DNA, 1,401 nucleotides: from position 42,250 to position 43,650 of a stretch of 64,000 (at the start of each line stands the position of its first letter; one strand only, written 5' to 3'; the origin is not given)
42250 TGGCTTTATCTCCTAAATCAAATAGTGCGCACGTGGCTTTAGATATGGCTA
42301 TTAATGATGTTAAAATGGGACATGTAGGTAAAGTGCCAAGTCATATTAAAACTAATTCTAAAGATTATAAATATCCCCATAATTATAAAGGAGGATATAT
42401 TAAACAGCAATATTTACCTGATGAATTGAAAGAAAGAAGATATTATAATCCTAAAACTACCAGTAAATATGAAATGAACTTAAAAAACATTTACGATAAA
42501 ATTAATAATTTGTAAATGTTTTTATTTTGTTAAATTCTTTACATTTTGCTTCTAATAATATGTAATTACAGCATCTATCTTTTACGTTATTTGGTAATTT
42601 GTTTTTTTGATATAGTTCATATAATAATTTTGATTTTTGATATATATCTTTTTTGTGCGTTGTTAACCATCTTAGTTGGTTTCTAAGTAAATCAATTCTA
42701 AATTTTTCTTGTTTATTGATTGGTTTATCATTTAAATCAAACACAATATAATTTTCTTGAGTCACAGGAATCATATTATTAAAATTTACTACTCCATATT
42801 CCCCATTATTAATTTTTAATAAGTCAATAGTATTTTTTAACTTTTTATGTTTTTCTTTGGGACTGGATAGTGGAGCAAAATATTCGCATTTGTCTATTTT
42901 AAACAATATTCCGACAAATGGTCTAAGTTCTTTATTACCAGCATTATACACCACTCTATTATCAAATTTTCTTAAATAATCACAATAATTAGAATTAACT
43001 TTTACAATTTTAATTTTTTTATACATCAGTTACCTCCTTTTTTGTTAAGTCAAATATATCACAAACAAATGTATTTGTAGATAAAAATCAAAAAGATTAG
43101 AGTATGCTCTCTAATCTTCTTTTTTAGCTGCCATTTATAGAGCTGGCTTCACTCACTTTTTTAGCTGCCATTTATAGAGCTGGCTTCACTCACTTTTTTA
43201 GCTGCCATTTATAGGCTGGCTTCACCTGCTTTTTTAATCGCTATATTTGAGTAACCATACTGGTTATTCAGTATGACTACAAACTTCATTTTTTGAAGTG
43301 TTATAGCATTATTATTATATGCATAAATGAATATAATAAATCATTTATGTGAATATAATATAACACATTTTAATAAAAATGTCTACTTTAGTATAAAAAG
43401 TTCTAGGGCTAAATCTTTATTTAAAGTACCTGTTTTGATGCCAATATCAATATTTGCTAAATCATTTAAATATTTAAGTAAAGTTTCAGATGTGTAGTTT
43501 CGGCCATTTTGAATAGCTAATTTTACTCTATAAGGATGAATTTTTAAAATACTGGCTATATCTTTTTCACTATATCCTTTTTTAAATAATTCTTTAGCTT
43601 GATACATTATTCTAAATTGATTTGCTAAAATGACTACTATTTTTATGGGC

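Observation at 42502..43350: Unannotated type III toxin-antitoxin locus (ToxN/AbiQ-like toxin plus tandem-repeat antitoxin RNA) wedged between rarA and holA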

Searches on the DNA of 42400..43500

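Call 7: search_rna_families(source=window, start=42400, end=43500, threshold=evalue, max_evalue=10, show_alignments=3)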
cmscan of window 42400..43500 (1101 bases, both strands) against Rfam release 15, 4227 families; matches with E-value up to 10: 6.
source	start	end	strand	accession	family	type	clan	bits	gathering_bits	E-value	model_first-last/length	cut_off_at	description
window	43130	43240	+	RF01384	InvR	Gene;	-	18.9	60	1.1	1-91/91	no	Invasion gene-associated RNA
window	43251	43280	+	RF04050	mir-2072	Gene; miRNA;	-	17.8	100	1.7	19-48/67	no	mir-2072 microRNA precursor family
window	42712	42751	+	RF03602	mir-8250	Gene; miRNA;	-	17.3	80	3.9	8-51/60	no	mir-8250 microRNA precursor family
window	42404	42440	+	RF02700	HtrA_thermometer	Cis-reg; thermoregulator;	-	16.2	52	8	1-46/46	no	HtrA 5' UTR thermometer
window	42485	42522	+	RF00788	mir-287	Gene; miRNA;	-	14.4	80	9.8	24-51/73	no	mir-287 microRNA precursor family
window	43093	43174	+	RF02694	RalA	Gene; sRNA;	-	12.9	170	5.7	1-179/179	no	RalR antitoxin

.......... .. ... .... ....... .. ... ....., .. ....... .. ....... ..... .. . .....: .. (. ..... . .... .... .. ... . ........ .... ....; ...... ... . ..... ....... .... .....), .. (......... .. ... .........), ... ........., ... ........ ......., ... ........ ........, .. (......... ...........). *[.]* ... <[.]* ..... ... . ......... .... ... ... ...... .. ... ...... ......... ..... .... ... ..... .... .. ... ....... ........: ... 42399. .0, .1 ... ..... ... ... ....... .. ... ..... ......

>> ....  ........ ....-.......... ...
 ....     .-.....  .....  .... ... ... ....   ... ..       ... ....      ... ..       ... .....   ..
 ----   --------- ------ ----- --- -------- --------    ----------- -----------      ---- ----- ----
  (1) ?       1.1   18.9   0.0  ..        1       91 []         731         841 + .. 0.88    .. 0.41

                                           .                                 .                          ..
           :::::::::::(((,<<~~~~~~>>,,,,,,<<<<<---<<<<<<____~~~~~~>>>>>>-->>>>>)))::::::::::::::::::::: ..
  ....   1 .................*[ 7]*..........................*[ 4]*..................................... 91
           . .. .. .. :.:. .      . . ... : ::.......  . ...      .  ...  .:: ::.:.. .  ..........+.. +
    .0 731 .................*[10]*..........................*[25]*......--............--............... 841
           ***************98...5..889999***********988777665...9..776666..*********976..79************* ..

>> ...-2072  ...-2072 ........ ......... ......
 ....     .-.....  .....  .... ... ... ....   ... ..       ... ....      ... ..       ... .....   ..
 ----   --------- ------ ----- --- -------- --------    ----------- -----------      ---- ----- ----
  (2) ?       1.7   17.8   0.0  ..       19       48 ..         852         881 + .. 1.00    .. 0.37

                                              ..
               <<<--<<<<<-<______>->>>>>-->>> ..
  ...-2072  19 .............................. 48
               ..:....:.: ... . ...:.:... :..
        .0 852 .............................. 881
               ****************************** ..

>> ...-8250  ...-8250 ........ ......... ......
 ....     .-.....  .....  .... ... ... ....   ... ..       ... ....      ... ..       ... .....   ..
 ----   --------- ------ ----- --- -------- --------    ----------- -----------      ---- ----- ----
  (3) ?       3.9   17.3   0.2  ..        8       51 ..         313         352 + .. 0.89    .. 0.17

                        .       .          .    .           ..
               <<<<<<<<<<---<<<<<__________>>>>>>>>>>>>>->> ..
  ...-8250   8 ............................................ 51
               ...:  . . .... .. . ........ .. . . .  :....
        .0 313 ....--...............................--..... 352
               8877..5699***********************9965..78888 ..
